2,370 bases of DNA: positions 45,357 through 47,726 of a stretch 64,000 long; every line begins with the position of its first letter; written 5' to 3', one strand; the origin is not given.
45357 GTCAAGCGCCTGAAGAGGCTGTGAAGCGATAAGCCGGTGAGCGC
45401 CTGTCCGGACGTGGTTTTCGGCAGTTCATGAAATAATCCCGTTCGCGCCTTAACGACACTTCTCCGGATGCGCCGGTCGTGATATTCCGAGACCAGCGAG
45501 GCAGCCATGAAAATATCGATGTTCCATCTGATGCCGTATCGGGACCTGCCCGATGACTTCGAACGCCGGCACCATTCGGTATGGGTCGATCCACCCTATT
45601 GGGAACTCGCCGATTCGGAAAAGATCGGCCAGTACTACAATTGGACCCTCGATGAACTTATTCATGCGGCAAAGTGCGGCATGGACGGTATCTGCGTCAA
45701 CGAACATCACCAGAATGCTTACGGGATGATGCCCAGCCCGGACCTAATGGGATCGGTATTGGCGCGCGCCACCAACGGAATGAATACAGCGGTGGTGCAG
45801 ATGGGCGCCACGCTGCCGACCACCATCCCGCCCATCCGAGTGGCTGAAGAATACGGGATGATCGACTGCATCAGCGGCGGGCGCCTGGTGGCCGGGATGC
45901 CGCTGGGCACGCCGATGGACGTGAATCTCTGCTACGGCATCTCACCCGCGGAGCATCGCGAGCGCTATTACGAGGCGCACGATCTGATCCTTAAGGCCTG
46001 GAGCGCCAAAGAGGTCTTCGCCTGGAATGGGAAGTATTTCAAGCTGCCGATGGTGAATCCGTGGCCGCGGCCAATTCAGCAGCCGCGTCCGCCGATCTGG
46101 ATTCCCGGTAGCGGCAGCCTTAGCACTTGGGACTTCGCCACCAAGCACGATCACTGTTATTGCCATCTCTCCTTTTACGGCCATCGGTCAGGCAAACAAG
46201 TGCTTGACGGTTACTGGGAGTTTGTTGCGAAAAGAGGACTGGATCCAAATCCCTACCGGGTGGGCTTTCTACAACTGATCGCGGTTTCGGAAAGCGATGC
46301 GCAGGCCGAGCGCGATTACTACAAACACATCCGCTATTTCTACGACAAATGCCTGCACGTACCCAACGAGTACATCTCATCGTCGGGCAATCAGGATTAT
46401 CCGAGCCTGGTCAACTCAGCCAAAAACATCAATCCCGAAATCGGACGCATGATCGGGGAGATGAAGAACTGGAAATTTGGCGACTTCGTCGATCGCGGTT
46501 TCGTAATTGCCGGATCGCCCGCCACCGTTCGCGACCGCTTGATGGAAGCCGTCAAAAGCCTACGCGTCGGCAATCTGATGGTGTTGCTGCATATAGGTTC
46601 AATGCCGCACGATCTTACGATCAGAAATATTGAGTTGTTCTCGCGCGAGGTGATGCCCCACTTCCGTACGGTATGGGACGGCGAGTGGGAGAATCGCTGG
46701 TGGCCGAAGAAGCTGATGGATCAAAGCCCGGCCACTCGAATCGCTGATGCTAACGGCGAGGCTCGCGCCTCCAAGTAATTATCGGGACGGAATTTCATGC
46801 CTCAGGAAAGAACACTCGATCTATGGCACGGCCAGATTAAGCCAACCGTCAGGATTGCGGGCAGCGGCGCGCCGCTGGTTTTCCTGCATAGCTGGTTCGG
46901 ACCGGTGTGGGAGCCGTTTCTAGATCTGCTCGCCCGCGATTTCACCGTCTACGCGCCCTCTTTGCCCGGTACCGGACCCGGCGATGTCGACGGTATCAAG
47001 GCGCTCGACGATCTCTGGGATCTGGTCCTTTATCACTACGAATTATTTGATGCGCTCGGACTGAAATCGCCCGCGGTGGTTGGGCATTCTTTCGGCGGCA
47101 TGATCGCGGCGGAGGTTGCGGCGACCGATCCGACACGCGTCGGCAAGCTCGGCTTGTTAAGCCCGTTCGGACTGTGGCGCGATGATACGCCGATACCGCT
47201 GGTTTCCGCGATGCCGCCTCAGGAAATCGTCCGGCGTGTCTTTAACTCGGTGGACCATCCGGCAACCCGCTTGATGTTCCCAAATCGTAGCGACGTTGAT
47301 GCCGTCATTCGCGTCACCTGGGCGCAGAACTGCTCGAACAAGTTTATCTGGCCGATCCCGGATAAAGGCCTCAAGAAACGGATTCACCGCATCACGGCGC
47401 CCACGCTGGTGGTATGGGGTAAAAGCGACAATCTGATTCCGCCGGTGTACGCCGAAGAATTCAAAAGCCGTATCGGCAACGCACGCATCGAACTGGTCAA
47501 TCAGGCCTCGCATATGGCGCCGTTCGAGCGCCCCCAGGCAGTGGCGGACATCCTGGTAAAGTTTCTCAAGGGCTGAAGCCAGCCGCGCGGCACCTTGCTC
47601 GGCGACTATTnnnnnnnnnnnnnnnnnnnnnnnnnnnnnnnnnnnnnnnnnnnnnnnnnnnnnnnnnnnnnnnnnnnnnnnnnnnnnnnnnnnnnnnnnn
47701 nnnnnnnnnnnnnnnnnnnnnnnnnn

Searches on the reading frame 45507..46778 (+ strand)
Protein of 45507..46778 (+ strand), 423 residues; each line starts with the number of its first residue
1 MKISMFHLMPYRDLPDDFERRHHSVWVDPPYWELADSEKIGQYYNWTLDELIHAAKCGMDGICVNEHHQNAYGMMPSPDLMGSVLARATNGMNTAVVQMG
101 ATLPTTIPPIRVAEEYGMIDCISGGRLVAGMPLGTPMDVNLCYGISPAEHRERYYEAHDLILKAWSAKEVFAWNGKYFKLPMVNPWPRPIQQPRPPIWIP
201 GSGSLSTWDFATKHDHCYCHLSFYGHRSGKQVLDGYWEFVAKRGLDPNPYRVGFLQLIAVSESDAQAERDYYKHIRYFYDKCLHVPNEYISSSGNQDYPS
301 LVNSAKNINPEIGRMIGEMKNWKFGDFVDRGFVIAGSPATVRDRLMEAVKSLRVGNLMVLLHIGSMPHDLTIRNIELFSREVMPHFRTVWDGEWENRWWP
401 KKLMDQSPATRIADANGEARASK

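Call 34: search_protein_families(library=pfam, proteins=[window:45507-46778:+], max_evalue=0.001)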
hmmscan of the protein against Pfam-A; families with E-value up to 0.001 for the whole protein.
window:45507-46778:+ (423 aa): 1 family
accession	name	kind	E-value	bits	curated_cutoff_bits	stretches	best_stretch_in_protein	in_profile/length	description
PF00296.26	Bac_luciferase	-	3e-35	122.5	27.9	1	53-351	31-310/314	Luciferase-like monooxygenase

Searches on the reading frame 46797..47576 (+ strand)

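Call 34: search_protein_families(library=pfam, proteins=[window:46797-47576:+], max_evalue=0.001)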
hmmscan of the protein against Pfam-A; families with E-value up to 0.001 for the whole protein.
window:46797-47576:+ (259 aa): 4 families
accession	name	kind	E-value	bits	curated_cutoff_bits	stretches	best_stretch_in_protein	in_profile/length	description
PF00561.26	Abhydrolase_1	-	1.3e-24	87.7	25.8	2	26-130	2-104/245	alpha/beta hydrolase fold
PF12697.13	Abhydrolase_6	-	8.7e-24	85.8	26.3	1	27-251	1-216/217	Alpha/beta hydrolase family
PF12146.15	Hydrolase_4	-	7.1e-12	45.6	27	1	43-245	26-238/239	Serine aminopeptidase, S33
PF08386.16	Abhydrolase_4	-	0.00049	20.6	21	1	185-257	18-91/103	TAP-like protein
